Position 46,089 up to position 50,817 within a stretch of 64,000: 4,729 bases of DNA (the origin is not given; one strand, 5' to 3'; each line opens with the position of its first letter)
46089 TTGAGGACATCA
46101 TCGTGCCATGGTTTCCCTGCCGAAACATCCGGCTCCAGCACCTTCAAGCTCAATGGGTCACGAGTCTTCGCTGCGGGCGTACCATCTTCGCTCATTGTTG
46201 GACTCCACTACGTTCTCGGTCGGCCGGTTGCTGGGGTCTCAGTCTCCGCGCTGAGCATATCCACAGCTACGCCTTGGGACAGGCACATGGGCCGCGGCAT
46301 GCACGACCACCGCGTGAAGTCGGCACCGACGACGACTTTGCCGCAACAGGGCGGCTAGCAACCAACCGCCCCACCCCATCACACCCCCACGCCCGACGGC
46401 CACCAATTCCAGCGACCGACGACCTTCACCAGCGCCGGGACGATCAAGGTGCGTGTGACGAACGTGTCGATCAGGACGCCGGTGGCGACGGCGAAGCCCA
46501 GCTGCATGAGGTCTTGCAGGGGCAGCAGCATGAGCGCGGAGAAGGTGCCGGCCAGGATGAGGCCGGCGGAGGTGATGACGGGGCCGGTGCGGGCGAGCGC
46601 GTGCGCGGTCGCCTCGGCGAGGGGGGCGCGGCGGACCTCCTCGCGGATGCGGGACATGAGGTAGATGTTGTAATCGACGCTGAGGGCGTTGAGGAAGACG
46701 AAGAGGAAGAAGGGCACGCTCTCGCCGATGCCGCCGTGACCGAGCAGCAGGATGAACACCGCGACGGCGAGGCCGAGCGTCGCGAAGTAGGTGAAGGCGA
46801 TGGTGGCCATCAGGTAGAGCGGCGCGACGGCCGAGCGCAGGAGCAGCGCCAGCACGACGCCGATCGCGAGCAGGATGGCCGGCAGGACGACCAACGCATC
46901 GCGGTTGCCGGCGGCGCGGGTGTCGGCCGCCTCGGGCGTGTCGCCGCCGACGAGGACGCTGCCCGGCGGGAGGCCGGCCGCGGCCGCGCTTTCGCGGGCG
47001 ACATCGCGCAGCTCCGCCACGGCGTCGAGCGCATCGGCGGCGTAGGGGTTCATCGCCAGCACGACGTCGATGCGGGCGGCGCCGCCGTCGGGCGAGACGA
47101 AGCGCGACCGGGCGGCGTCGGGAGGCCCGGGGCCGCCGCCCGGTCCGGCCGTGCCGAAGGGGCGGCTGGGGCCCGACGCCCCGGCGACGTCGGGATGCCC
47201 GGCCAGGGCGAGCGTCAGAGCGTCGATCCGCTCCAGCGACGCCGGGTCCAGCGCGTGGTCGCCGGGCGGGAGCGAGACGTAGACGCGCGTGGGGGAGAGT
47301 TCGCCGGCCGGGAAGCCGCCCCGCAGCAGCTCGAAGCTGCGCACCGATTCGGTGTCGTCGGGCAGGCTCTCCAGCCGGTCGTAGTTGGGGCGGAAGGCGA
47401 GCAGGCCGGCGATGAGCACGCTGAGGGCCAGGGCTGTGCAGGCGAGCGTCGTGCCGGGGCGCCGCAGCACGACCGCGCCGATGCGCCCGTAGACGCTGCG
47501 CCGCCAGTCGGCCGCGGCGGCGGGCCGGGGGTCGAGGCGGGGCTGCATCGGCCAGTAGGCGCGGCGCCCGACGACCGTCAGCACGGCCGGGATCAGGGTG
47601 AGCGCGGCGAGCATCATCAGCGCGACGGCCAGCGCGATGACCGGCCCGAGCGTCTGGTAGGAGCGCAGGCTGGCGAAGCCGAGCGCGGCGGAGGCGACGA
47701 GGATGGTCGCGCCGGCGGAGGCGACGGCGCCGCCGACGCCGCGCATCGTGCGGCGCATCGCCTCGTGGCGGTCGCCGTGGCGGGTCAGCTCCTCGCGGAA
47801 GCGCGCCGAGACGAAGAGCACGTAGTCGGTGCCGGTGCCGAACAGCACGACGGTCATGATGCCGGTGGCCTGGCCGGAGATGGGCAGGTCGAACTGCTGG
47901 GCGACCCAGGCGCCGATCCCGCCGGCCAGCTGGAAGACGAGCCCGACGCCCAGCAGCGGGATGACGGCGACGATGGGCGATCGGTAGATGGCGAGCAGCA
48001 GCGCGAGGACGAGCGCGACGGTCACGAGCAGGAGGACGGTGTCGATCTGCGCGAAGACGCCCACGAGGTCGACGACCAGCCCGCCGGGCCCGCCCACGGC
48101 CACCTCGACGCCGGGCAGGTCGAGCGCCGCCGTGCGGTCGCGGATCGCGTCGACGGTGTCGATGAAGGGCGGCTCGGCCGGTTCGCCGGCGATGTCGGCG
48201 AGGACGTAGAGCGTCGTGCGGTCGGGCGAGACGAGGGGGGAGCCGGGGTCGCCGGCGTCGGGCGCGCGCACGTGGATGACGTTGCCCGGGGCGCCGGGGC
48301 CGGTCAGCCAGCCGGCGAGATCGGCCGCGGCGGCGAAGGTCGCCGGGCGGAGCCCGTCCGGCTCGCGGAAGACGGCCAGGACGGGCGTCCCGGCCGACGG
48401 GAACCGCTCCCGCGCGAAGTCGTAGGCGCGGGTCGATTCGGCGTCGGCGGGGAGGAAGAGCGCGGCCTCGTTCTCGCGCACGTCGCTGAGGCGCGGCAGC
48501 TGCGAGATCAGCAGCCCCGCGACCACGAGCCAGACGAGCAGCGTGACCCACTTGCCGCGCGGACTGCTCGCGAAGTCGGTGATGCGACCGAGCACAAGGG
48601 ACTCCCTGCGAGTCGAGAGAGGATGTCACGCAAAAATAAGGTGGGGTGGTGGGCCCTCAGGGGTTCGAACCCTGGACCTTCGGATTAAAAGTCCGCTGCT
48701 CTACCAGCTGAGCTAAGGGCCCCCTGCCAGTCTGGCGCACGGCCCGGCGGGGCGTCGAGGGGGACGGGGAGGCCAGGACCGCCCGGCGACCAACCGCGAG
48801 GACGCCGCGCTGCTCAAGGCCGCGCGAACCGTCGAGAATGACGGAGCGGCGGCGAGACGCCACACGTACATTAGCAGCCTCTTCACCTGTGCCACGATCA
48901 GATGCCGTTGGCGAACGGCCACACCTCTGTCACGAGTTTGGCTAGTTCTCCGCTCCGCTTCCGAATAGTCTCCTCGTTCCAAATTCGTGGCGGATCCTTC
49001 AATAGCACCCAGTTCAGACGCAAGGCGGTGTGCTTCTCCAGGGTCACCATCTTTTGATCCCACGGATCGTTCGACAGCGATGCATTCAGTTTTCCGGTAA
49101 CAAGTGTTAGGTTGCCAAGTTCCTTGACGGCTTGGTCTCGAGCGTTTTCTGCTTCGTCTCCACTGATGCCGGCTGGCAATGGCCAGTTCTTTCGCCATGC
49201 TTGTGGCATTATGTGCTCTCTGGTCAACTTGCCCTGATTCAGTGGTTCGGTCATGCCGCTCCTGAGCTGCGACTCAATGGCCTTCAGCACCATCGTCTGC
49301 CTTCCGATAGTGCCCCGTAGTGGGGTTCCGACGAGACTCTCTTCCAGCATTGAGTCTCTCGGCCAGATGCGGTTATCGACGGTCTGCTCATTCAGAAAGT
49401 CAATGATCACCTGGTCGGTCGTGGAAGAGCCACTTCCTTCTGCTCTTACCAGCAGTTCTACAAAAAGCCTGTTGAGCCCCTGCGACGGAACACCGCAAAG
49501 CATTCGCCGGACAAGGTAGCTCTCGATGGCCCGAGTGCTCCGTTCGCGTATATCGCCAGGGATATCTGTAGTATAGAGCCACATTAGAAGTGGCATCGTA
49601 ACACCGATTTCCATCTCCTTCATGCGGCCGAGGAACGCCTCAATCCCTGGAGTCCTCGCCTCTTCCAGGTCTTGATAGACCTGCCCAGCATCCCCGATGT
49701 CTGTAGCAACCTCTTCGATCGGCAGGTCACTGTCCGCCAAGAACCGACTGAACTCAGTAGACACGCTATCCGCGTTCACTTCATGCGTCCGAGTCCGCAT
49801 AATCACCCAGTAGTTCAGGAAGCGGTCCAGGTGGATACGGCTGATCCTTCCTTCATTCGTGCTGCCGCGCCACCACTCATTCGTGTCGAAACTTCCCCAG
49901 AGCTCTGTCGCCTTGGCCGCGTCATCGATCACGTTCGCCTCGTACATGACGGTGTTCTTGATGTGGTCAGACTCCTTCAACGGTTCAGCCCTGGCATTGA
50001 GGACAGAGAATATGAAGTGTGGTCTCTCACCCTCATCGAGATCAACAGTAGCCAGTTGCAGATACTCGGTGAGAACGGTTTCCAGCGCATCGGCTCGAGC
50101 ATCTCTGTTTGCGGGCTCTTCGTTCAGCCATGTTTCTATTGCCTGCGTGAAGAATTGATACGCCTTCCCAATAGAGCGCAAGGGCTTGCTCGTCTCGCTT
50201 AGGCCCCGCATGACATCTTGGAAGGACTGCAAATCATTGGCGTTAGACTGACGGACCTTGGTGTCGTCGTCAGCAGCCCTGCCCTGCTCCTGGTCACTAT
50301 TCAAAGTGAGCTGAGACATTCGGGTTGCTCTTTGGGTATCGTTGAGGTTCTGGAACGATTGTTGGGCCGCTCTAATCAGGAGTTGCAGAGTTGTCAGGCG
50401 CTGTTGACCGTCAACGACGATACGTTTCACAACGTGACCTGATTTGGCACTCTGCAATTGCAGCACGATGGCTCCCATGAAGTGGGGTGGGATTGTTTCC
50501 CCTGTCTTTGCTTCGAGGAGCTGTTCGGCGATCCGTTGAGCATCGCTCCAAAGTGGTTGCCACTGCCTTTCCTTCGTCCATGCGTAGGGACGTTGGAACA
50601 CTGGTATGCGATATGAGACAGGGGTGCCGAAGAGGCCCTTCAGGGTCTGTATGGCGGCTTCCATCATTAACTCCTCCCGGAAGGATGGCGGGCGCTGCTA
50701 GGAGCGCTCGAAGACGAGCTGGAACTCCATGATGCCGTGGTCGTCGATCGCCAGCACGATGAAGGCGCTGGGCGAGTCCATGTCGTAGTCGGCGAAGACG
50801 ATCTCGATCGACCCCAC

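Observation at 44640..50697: Low-GC defense-like islet (KAP NTPase and GmrSD type IV restriction enzyme) straddling an MMPL gene and tRNA-Lys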

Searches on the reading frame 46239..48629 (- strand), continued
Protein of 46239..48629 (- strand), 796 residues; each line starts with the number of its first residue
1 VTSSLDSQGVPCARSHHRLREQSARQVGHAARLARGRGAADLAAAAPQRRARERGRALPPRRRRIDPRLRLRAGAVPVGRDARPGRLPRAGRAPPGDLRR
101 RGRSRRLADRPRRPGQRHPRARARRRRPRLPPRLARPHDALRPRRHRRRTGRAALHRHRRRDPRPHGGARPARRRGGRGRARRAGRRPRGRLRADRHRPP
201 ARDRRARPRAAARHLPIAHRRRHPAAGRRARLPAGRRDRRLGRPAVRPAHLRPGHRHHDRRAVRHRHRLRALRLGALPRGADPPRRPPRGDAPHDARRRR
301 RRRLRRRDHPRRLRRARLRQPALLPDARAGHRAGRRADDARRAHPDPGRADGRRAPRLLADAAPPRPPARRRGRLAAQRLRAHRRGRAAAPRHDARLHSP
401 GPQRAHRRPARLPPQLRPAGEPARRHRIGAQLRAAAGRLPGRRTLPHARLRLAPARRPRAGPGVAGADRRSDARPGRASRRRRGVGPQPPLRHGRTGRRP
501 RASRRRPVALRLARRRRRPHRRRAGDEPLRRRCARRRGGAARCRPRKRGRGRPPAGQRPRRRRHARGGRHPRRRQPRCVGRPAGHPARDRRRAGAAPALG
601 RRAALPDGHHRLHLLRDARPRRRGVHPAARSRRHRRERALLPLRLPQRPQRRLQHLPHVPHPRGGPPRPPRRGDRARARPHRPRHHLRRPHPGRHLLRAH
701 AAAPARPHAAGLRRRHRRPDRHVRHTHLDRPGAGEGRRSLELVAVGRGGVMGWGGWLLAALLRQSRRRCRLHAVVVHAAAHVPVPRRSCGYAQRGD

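Call 61: search_protein_families(library=padloc, proteins=[L004:12387-14837:-, L004:15261-16157:+], max_evalue=0.001)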
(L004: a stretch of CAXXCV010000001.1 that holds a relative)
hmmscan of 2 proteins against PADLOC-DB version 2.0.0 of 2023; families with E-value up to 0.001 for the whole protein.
L004:12387-14837:- (816 aa): 28 families (the best 25 are shown)
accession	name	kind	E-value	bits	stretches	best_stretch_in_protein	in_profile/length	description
PDLC04135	mad3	-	2.5e-20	71.3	2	4-111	2-105/374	mads_3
PDLC03859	LmuB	-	3.4e-19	67.5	1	2-611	3-586/611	-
PDLC03865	LmuB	-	4.7e-12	42.9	1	29-121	35-125/1007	-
PDLC03861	LmuB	-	1.6e-11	40.9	1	4-128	210-327/1213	-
PDLC00271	PtuA1|PtuA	-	1.9e-09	35.6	1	3-106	2-99/421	AAA ATPase domain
PDLC00284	PtuA1|PtuA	-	6.6e-08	29.8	1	2-69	60-127/545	AAA ATPase domain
PDLC00311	PtuA1|PtuA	-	1.2e-07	29.1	1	3-58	2-56/455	AAA ATPase domain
PDLC02913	ATPase_I-A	-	1.7e-07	28.8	1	2-100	52-146/508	-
PDLC00305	PtuA1|PtuA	-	7.1e-07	26.9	0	2-51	1-49/392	AAA ATPase domain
PDLC00278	PtuA1|PtuA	-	9.1e-07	26.5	1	3-59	2-57/436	AAA ATPase domain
PDLC04168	GajA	-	9.1e-07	25.9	1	1-51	1-50/570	-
PDLC00269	PtuA1|PtuA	-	9.8e-07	26.4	0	4-52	3-59/446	AAA ATPase domain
PDLC02981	AriAB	-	1.2e-06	25.5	1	3-50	2-48/694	-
PDLC02980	AriA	-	2.5e-06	25.7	1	29-51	3-28/304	-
PDLC00298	PtuA1|PtuA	-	3e-06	24.6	1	3-65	2-63/423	AAA ATPase domain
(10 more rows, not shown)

L004:15261-16157:+ (298 aa): 0 families

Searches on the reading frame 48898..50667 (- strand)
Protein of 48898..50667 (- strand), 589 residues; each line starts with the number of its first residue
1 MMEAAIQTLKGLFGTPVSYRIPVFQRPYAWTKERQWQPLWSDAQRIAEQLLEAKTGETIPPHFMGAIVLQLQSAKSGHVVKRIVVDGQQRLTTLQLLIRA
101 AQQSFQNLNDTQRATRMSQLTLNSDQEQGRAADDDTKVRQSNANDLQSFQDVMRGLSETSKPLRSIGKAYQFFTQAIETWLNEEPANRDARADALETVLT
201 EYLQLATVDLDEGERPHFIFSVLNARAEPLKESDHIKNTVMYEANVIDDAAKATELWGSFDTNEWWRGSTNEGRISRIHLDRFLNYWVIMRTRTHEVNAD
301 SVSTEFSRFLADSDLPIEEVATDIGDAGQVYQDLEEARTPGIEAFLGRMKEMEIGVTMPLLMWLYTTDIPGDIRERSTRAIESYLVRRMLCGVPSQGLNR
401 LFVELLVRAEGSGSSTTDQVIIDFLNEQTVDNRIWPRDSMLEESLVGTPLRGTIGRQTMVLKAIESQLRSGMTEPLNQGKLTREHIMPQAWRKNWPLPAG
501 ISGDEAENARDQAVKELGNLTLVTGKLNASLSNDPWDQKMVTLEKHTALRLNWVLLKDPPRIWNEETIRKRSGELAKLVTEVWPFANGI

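Call 4: search_protein_families(library=pfam, proteins=[window:48898-50667:-])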
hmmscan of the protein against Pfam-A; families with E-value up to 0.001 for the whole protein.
window:48898-50667:- (589 aa): 2 families
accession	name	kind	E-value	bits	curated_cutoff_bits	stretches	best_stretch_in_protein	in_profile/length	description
PF03235.19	GmrSD_N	-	5.8e-29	102.1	33.2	1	12-240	4-198/199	GmrSD restriction endonuclease, N-terminal domain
PF07510.16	GmrSD_C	-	2e-20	73.5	23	1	435-577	1-137/138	GmrSD restriction endonucleases, C-terminal domain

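Call 5: search_protein_families(library=padloc, proteins=[window:48898-50667:-], max_evalue=0.01)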
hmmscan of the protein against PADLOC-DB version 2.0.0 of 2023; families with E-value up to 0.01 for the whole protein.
window:48898-50667:- (589 aa): 33 families (the best 25 are shown)
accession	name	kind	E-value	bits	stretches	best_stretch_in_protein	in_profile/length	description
PDLC02693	Orf5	-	1.1e-81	273.6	1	18-583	8-542/543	Orf5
PDLC04155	HEC-06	-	3e-47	159.4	1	5-585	8-560/562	-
PDLC04154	HEC-06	-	7.9e-46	154.9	1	2-585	7-566/569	-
PDLC03655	mREase_IV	-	4e-45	152.4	1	5-584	4-626/629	Type IV methyl-directed restriction enzyme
PDLC04157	HEC-06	-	3.4e-43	146.1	2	18-245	22-238/558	-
PDLC02687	Orf5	-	2.3e-37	127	1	2-557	1-534/543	Orf5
PDLC02700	Orf5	-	3.1e-35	119.9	2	18-245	11-228/555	Orf5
PDLC02695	Orf5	-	1.1e-30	104.6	2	2-257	3-271/601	Orf5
PDLC02701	Orf5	-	2.8e-25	86.8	2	8-336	9-336/596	Orf5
PDLC02686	Orf5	-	5.2e-22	76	2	5-259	6-256/566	Orf5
PDLC02691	Orf5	-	7e-22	75.7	1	12-583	14-579/579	Orf5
PDLC02702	Orf5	-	1.9e-21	74.5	1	19-539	3-496/543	Orf5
PDLC02792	SspE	-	4.5e-15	53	2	20-126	25-122/771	SspE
PDLC02786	SspE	-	3.4e-14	50.1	1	15-117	20-121/766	SspE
PDLC02783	SspE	-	1.5e-13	47.9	2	16-118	22-130/793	SspE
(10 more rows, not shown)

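Call 29: find_homologous_proteins(query=window:48898-50667:-)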
Query window:48898-50667:- (589 aa): 2686 proteins with E <= 0.001 among 8000 candidates; the best 120 are listed.
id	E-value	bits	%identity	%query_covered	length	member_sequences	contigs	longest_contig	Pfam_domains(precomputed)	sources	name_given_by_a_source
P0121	0.0e+0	1064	81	100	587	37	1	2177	PF07510.17,PF03235.20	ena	-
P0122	0.0e+0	1062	80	99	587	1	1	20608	PF07510.17,PF03235.20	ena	-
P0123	0.0e+0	1052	79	100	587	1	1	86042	PF07510.17,PF03235.20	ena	-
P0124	0.0e+0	1052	79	100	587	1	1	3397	PF07510.17,PF03235.20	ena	-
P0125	0.0e+0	1051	79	100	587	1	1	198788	PF07510.17,PF03235.20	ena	-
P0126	0.0e+0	1049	79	100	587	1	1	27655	PF07510.17,PF03235.20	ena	-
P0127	0.0e+0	1040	78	100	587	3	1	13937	PF07510.17,PF03235.20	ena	-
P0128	0.0e+0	1037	79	100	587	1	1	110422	PF07510.17,PF03235.20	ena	-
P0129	0.0e+0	1037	78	100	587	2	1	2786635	PF07510.17,PF03235.20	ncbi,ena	-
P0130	0.0e+0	1034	79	100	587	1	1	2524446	PF07510.17,PF03235.20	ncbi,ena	-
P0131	0.0e+0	1032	78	100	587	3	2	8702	PF07510.17,PF03235.20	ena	-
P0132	0.0e+0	1031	79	100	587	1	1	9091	PF07510.17,PF03235.20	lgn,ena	-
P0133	0.0e+0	1028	78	100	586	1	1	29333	PF07510.17,PF03235.20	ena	-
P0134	0.0e+0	1026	79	100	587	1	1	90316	PF07510.17,PF03235.20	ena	-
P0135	0.0e+0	1021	78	100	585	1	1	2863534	PF07510.17,PF03235.20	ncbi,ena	-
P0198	4.8e-223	760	100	58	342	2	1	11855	PF03235.20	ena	-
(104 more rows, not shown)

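Call 33: find_encoding_contigs(protein=P0129, flank=6000, max_places=2)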
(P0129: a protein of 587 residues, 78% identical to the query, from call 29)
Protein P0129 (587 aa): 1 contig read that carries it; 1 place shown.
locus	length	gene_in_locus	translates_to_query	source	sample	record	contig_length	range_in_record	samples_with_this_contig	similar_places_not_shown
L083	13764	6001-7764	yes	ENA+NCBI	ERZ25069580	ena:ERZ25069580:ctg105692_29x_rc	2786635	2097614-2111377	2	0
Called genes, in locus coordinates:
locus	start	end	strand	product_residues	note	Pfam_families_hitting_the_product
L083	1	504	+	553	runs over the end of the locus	-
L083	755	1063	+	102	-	-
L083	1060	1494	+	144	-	PF01850:PIN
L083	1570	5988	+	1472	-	PF13156:Mrr_cat_2, PF00270:DEAD (weak), PF04851:ResIII, PF00271:Helicase_C, PF22240:ISP_coupler, PF18135:Type_ISP_C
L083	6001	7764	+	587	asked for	PF03235:GmrSD_N, PF07510:GmrSD_C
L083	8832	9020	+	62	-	-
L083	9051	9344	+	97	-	-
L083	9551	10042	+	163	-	PF00484:Pro_CA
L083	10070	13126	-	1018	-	PF00675:Peptidase_M16, PF05193:Peptidase_M16_C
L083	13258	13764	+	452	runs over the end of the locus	PF01266:DAO (faint), PF01593:Amino_oxidase, PF13450:NAD_binding_8, PF13454:NAD_binding_9 (faint)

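Call 34: find_encoding_contigs(protein=P0130, flank=6000, max_places=2)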
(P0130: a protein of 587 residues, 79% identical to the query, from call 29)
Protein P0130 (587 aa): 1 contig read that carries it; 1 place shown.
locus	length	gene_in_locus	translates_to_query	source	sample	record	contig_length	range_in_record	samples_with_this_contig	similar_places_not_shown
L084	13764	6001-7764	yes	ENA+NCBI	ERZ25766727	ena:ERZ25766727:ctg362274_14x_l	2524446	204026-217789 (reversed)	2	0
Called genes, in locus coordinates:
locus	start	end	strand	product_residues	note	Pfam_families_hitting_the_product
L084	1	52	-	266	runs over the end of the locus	PF00459:Inositol_P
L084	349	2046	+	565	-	PF01979:Amidohydro_1 (faint), PF07969:Amidohydro_3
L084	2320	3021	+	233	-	-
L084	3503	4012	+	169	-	PF14512:TM1586_NiRdase (faint), PF00881:Nitroreductase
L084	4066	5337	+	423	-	PF00108:Thiolase_N, PF22691:Thiolase_C_1, PF02803:Thiolase_C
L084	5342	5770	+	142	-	PF12172:zf-ChsH2, PF01796:OB_ChsH2_C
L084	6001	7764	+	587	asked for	PF03235:GmrSD_N, PF07510:GmrSD_C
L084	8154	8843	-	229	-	-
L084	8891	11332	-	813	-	PF02515:CoA_transf_3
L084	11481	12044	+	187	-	PF00293:NUDIX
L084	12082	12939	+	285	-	PF00753:Lactamase_B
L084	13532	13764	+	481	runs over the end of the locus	-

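Call 35: find_encoding_contigs(protein=P0198, flank=8000, max_places=2)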
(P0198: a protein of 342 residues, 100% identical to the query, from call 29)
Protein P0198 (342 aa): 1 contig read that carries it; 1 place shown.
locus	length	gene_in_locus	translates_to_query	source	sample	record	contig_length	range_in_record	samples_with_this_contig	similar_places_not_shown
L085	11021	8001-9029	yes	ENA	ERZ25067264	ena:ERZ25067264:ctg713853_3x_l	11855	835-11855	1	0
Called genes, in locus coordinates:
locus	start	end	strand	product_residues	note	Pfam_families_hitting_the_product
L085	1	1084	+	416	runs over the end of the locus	PF01555:N6_N4_Mtase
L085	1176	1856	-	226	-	PF02746:MR_MLE_N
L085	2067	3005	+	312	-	-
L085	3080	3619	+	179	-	PF00881:Nitroreductase, PF14512:TM1586_NiRdase (faint)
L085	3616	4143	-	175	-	PF00487:FA_desaturase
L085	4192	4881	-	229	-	PF00487:FA_desaturase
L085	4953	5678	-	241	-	PF00702:Hydrolase, PF13419:HAD_2 (weak)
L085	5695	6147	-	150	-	PF01243:PNPOx_N, PF12900:Pyridox_ox_2 (weak)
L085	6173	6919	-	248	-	PF07110:EthD (faint)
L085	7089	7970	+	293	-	PF04264:YceI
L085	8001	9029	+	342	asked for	PF03235:GmrSD_N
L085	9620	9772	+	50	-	-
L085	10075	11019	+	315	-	?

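Call 43: search_solved_structures(query=window:48898-50667:-, max_evalue=0.01)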
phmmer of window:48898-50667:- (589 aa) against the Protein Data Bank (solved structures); distinct sequences matched with E-value up to 0.01: 2.
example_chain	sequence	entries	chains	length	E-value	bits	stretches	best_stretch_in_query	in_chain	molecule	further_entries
9jfl_B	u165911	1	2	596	2.2e-06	30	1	13-110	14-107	DUF262 domain-containing protein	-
7dri_A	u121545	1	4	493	0.0042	19.2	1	481-542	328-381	DUF1524 domain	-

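Call 61: search_protein_families(library=padloc, proteins=[L083:1570-5988:+], max_evalue=0.001)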
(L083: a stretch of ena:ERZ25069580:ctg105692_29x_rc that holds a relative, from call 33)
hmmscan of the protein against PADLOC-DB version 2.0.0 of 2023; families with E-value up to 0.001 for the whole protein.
L083:1570-5988:+ (1472 aa): 19 families
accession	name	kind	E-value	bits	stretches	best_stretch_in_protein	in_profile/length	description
PDLC03597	REase_MTase_IIG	-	0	1665.8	1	2-1447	3-1501/1646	Type IIG restriction enzyme-methyltransferase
PDLC03051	REase_MTase_I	-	0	1150.4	1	20-1436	32-1458/1591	Type I restriction enzyme-methyltransferase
PDLC03621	REase_MTase_IIG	-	4.9e-102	340.6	1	691-1431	156-877/1024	Type IIG restriction enzyme-methyltransferase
PDLC03610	REase_MTase_IIG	-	2e-49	166.6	2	1022-1446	559-957/1096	Type IIG restriction enzyme-methyltransferase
PDLC03631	REase_MTase_IIG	-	4.3e-38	128.9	2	793-1218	261-697/1086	Type IIG restriction enzyme-methyltransferase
PDLC04134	mad2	-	3e-27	93.6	1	722-1154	140-481/492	mads_2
PDLC02707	PbeA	-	1.6e-22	77.9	2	163-325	250-392/672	PbeA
PDLC02704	PbeA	-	2.9e-17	60.4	2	524-591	585-652/682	PbeA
PDLC02706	PbeA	-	2.7e-12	44.1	2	525-589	614-678/722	PbeA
PDLC03049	REase_I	-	7.2e-08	28.9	1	164-228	166-233/807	Type I restriction enzyme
PDLC02703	PbeA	-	9.3e-08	29.1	0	509-571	544-600/626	PbeA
PDLC01763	Cas3b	-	3.5e-07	27.3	1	188-232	267-313/762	-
PDLC02705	PbeA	-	4.2e-07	26.5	1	530-583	580-637/691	PbeA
PDLC03338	MTase_II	-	7.3e-07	26.3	1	837-1075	128-323/604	Type II methyltransferase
PDLC01439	typeIV_DinG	-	1.6e-06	25.1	1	155-235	6-79/575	CAS-IV-A; associated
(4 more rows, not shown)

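Call 94: list_cluster_members(proteins=[P0001, window:48898-50667:-, window:46379-48595:-])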
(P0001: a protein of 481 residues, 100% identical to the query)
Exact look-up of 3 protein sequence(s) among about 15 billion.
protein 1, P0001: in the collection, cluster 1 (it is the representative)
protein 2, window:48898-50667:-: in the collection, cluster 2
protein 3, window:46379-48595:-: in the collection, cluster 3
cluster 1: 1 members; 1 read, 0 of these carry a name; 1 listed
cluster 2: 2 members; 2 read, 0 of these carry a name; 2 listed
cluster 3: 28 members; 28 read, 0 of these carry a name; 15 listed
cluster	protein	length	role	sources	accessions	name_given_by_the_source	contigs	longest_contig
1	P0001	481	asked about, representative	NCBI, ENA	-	-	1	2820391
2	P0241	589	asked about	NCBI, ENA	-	-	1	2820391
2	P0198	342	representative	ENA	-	-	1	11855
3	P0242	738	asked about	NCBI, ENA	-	-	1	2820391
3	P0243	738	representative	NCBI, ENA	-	-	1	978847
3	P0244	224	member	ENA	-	-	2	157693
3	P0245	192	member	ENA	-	-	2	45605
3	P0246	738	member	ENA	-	-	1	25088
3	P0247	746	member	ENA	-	-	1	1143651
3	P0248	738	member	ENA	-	-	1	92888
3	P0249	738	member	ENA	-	-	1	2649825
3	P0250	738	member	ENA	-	-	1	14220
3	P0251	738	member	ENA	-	-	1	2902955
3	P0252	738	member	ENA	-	-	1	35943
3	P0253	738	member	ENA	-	-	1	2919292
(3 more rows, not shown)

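Call 95: find_related_loci(query=window:48898-50667:-, collection=viral_contigs, flank=5000)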
Query window:48898-50667:- (589 aa) in viral_contigs; peptide patterns used: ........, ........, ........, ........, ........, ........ (x = any residue, [..] = any of these).
6 stretches matched a pattern, but none encodes a relative of the query by tblastn (E <= 1e-3).
